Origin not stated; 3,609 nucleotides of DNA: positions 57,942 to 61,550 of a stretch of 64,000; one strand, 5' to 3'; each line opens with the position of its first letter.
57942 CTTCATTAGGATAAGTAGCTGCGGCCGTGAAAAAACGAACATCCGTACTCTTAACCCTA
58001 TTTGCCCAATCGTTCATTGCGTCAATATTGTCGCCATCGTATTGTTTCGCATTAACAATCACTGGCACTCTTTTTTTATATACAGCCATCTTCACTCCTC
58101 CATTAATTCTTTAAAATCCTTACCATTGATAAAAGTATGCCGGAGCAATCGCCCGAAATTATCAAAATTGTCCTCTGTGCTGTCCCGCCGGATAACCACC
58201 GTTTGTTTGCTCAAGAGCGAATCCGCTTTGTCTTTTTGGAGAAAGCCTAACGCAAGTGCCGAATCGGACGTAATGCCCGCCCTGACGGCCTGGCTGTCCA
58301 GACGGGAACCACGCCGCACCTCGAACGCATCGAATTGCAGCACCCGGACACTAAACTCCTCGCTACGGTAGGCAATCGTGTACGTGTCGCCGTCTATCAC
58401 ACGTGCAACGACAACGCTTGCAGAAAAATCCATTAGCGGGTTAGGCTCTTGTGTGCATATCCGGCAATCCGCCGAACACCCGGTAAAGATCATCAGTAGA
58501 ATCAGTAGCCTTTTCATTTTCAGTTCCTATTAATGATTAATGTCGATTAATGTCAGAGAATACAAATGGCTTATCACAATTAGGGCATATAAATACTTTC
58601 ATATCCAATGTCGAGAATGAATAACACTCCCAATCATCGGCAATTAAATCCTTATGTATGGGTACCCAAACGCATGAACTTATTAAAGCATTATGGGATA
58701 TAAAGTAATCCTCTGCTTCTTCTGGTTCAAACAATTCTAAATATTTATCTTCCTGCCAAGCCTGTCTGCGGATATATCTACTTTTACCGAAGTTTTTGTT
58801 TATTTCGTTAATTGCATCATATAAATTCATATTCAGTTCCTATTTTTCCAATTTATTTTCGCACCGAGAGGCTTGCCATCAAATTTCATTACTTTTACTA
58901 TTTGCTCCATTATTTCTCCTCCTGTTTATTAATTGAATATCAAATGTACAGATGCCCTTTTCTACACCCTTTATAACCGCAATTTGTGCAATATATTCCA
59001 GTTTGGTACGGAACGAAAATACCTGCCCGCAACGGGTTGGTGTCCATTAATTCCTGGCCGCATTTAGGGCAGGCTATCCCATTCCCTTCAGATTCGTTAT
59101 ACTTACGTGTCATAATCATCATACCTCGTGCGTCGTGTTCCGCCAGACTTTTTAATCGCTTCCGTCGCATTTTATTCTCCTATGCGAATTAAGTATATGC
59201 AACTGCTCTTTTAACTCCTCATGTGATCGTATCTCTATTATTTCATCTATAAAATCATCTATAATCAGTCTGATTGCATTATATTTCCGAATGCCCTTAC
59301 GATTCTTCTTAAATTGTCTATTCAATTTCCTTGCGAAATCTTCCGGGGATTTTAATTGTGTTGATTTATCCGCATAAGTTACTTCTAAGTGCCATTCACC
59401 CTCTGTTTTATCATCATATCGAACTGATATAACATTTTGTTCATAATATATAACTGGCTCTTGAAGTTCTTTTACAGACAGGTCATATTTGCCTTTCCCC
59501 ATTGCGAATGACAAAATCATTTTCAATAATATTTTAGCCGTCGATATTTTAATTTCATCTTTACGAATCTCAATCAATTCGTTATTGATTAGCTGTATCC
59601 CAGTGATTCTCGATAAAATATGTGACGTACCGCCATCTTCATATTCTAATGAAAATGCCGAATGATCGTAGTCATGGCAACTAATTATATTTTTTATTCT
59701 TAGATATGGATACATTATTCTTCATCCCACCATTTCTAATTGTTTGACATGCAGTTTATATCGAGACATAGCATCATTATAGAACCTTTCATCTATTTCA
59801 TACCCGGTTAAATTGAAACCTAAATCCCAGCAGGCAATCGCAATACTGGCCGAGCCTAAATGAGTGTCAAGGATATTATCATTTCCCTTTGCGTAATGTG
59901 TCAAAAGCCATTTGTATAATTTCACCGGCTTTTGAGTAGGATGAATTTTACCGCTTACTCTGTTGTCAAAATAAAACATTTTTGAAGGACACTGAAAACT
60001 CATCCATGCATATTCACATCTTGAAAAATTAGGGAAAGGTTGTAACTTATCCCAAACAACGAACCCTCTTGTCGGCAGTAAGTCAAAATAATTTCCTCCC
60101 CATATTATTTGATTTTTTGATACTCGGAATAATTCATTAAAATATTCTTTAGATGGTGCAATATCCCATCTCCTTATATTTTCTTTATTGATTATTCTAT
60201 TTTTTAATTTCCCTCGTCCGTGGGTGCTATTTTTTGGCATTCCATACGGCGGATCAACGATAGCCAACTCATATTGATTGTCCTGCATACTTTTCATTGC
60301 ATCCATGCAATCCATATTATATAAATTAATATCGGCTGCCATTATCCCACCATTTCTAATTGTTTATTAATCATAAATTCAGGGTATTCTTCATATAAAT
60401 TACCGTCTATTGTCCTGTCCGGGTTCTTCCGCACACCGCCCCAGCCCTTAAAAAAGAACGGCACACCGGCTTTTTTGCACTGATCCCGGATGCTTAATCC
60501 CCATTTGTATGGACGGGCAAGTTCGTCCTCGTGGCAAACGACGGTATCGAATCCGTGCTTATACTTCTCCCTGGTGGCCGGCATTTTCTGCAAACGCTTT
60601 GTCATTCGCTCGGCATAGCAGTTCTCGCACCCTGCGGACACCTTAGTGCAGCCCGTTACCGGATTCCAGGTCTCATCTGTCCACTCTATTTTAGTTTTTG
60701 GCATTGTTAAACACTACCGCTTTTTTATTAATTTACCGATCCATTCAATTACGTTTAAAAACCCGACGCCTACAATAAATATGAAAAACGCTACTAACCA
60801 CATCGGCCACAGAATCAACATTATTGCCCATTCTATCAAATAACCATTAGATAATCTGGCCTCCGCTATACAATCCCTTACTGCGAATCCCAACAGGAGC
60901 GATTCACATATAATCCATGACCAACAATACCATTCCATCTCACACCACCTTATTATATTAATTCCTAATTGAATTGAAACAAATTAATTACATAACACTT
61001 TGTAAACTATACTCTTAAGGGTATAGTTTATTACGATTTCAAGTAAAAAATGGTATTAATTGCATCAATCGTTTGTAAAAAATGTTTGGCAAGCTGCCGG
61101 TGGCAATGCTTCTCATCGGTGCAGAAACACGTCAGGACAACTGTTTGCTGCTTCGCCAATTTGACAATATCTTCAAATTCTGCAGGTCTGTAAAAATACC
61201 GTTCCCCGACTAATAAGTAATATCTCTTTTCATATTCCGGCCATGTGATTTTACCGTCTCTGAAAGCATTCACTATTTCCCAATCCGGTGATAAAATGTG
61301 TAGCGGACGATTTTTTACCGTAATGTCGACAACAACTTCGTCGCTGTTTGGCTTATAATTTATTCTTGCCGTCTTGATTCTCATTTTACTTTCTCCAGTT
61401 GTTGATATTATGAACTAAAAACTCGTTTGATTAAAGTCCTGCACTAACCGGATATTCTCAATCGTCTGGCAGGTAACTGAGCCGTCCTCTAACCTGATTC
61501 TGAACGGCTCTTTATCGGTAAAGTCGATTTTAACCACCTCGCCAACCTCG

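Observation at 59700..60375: DNA methyltransferase gene exactly bracketed by a 21-bp direct repeat that also encodes the C-terminus 'KQLEMVG' of two different proteins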

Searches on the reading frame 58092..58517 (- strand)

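Call 4: search_protein_families(library=pfam, proteins=[window:58092-58517:-], max_evalue=0.01)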
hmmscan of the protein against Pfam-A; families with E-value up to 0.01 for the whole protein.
window:58092-58517:- (141 aa): 0 families

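Call 22: search_protein_families(library=ncbifam, proteins=[window:58092-58517:-], max_evalue=0.01)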
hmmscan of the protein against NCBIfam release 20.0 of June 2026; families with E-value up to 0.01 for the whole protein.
window:58092-58517:- (141 aa): 2 families
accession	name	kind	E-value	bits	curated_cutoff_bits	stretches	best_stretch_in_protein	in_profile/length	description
NF047969.1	CaNuclEcnA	equivalog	2.2e-09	37.5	180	1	36-137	8-112/151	calcium-activated nuclease EcnA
NF047694.1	TnucaseNucIStaph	equivalog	0.0009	18.8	250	1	32-66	44-79/175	thermonuclease NucI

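Call 62: search_protein_families(library=padloc, proteins=[window:58095-58517:-], max_evalue=0.01)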
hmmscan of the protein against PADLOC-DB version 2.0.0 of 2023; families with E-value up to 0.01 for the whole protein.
window:58095-58517:- (141 aa): 1 family
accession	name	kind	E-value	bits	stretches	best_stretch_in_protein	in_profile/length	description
PDLC01096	C3a212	-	3.7e-08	30.9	1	27-131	40-131/279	SNc+LTD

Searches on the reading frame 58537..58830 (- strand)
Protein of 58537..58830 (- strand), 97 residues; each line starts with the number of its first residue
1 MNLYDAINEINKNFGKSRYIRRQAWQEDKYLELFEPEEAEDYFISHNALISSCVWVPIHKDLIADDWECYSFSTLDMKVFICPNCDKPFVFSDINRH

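Call 4: search_protein_families(library=pfam, proteins=[window:58537-58830:-], max_evalue=0.01)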
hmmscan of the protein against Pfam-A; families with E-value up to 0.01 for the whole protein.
window:58537-58830:- (97 aa): 1 family
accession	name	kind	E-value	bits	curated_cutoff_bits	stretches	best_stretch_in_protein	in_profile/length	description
PF11195.14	Tad2-like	-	2e-07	31.8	25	1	1-68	1-71/73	Thoeris anti-defense 2-like domain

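Call 62: search_protein_families(library=padloc, proteins=[window:58540-58830:-], max_evalue=0.01)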
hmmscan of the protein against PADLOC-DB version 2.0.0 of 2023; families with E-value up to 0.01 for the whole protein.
window:58540-58830:- (97 aa): 0 families

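Call 77: find_related_loci(query=window:58537-58830:-, collection=metagenome_contigs, flank=6000)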
Query window:58537-58830:- (97 aa) in metagenome_contigs; peptide patterns used: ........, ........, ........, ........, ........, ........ (x = any residue, [..] = any of these).
225 stretches matched a pattern, but none encodes a relative of the query by tblastn (E <= 1e-3).

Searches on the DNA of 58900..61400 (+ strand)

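Call 5: search_dna_similar(query=window:58900-61400:+, collection=phages, mode=distant, max_rows=30)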
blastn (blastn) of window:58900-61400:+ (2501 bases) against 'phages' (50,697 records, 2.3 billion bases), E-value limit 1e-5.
Records with a match: 80; places in all: 80; records where one place covers at least 80% of the query: 0.
Best place of each record, by identity: 80-90% 41; 60-80% 39.
By first word of the organism name: Flavobacterium 27; Mycobacterium 18; Gordonia 12; Streptococcus 10; Nonlabens 4; Polaribacter 2; Bacteroides 2; Cellulophaga 2; Tetrasphaera 2; Pasteurella 1.
By host as written in the record: Flavobacterium sp. LMO9 19; Gordonia terrae 3612 10; Flavobacterium sp. LMO6 6; Mycobacterium smegmatis mc2 155 6; Persicivirga sp. IMCC12024 4; Mycobacterium smegmatis mc#155 4; - 2; Mycobacterium abscessus T36 2; and 20 more.
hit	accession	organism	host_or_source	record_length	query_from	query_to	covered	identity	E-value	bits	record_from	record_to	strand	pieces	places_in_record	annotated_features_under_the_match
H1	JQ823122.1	Nonlabens phage P12024S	Persicivirga sp. IMCC12024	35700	935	1258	13%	66.9%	2e-15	92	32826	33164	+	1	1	DNA methyltransferase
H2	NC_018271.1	Nonlabens phage P12024S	Persicivirga sp. IMCC12024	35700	935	1258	13%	66.9%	2e-15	92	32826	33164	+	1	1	DNA methyltransferase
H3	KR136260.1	Polaribacter phage P12002S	seawater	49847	911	1051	6%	73.2%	1e-11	79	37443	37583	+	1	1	adenine-specific methyltransferase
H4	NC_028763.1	Polaribacter phage P12002S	seawater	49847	911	1051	6%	73.2%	1e-11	79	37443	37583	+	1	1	methyltransferase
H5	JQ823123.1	Nonlabens phage P12024L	Persicivirga sp. IMCC12024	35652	1148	1269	5%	75.0%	2e-13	84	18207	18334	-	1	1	DNA methyltransferase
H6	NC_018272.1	Nonlabens phage P12024L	Persicivirga sp. IMCC12024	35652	1148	1269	5%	75.0%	2e-13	84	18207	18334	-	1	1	methyltransferase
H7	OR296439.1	Bacteroides phage C3_41T2LP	Bacteroides uniformis MB20-41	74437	1141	1246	4%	74.1%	1e-5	59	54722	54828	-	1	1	site-specific DNA-methyltransferase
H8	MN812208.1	Flavobacterium phage vB_FspS_hemulen6-1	Flavobacterium sp. LMO6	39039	1180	1269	4%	83.9%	1e-17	100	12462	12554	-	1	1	DNA methyltransferase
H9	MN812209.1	Flavobacterium phage vB_FspS_hemulen6-2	Flavobacterium sp. LMO6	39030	1180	1269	4%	83.9%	1e-17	100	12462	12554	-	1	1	DNA methyltransferase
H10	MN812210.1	Flavobacterium phage vB_FspS_hemulen9-1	Flavobacterium sp. LMO9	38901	1180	1269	4%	83.9%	1e-17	100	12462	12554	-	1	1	DNA methyltransferase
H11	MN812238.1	Flavobacterium phage vB_FspS_stinky9-1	Flavobacterium sp. LMO9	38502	1180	1269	4%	83.9%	1e-17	100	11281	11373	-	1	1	DNA methyltransferase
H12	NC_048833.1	Flavobacterium phage vB_FspS_hemulen6-1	Flavobacterium sp. LMO6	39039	1180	1269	4%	83.9%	1e-17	100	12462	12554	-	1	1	DNA methyltransferase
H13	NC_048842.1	Flavobacterium phage vB_FspS_stinky9-1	Flavobacterium sp. LMO9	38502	1180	1269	4%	83.9%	1e-17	100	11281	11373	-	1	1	DNA methyltransferase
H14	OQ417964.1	Mycobacterium phage prophiT48-1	Mycobacterium abscessus T48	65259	1691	1790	4%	73.0%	1e-5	60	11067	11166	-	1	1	24: hypothetical protein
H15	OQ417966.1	Mycobacterium phage prophiT36-1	Mycobacterium abscessus T36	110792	1691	1790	4%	73.0%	1e-5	60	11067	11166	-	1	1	24: hypothetical protein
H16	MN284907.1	Gordonia phage Fireball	Gordonia terrae 3612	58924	1710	1796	3%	80.5%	3e-12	82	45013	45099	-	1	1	61: hypothetical protein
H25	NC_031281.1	Mycobacterium phage Panchino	Mycobacterium smegmatis mc2 155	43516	1710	1790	3%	80.2%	1e-10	75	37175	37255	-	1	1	53: DUF5131 family protein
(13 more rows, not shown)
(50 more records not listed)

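Call 55: get_annotated_region(hit=H25, flank=3000)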
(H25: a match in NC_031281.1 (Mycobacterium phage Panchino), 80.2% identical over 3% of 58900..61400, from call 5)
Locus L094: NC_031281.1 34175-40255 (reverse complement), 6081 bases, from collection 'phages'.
description: Mycobacterium phage Panchino, complete genome.
organism: Mycobacterium phage Panchino (NCBI taxid 1821537)
taxonomy: Viruses; Duplodnaviria; Heunggongvirae; Uroviricota; Caudoviricetes; Nclasvirinae; Charlievirus; Charlievirus panchino
host: Mycobacterium smegmatis mc2 155; source: soil; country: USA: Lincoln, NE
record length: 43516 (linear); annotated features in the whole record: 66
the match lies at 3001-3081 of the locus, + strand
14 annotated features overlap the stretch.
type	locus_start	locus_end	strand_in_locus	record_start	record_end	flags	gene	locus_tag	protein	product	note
CDS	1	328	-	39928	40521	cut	58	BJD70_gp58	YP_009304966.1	hypothetical protein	-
CDS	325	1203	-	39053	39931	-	57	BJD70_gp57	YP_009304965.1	replication initiation protein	HTH DNA binding protein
CDS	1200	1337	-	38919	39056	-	56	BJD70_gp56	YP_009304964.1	hypothetical protein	-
CDS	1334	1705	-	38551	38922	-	55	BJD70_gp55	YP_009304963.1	hypothetical protein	methylase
CDS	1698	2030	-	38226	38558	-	54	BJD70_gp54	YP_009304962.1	DUF4326 domain-containing protein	-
CDS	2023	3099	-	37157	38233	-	53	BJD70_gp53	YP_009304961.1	DUF5131 family protein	-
CDS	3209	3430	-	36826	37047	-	52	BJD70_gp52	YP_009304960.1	hypothetical protein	-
CDS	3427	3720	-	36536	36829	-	51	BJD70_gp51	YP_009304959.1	hypothetical protein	-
CDS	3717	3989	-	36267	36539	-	50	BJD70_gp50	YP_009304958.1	hypothetical protein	-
CDS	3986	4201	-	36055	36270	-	49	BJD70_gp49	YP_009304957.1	hypothetical protein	-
CDS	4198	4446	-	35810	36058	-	48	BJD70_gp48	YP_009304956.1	thioredoxin domain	NrdH glutaredoxin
CDS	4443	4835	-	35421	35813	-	47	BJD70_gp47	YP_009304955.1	holliday junction resolvase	RusA resolvase (endonuclease)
CDS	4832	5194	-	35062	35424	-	46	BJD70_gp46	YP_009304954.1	hypothetical protein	Hypothetical protein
CDS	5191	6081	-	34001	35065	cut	45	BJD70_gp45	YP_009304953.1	RecT-like ssDNA annealing protein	RecT ssDNA binding protein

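Call 56: get_annotated_region(hit=H16, flank=3000)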
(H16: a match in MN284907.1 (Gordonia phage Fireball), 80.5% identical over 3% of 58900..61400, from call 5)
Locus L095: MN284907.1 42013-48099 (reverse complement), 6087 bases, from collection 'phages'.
description: Gordonia phage Fireball, complete genome.
organism: Gordonia phage Fireball (NCBI taxid 2652412)
taxonomy: Viruses; Duplodnaviria; Heunggongvirae; Uroviricota; Caudoviricetes; Wizardvirus; Wizardvirus fireball
host: Gordonia terrae 3612; source: soil; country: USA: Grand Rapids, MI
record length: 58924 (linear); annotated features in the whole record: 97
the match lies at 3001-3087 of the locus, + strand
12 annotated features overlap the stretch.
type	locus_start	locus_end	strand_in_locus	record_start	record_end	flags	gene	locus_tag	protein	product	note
CDS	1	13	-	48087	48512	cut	67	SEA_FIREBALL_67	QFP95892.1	hypothetical protein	-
CDS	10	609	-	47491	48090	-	66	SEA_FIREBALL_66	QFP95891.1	RuvC-like resolvase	-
CDS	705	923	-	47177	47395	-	65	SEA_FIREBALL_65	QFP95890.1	hypothetical protein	-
CDS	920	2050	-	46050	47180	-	64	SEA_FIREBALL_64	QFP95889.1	hypothetical protein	-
CDS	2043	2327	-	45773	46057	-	63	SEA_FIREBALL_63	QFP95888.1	helix-turn-helix DNA binding domain protein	helix-turn-helix DNA binding domain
CDS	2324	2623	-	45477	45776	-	62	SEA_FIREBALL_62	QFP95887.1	hypothetical protein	-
CDS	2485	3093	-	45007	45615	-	61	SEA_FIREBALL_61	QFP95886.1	hypothetical protein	-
CDS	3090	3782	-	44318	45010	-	60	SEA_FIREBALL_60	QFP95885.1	hypothetical protein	-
CDS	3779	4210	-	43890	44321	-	59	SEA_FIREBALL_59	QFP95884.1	hypothetical protein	-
CDS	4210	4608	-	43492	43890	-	58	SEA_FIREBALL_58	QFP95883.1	hypothetical protein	-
CDS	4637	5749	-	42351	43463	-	57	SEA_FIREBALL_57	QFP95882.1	hypothetical protein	-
CDS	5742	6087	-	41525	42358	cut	56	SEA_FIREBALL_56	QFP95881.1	exonuclease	-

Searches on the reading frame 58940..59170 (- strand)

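Call 4: search_protein_families(library=pfam, proteins=[window:58940-59170:-], max_evalue=0.01)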
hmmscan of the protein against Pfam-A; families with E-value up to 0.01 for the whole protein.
window:58940-59170:- (76 aa): 3 families
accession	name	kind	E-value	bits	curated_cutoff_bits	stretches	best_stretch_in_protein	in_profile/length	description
PF24460.1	DUF7575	-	0.003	17.3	28.5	0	31-43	3-14/28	Domain of unknown function (DUF7575)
PF13248.11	Zn_ribbon_3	-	0.0057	16.5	27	0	32-41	3-11/26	zinc-ribbon domain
PF13240.11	Zn_Ribbon_1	-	0.0093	16.2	25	0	34-41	2-9/23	zinc-ribbon domain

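Call 62: search_protein_families(library=padloc, proteins=[window:58943-59170:-], max_evalue=0.01)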
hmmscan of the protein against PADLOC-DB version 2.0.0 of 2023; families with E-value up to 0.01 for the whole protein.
window:58943-59170:- (76 aa): 0 families
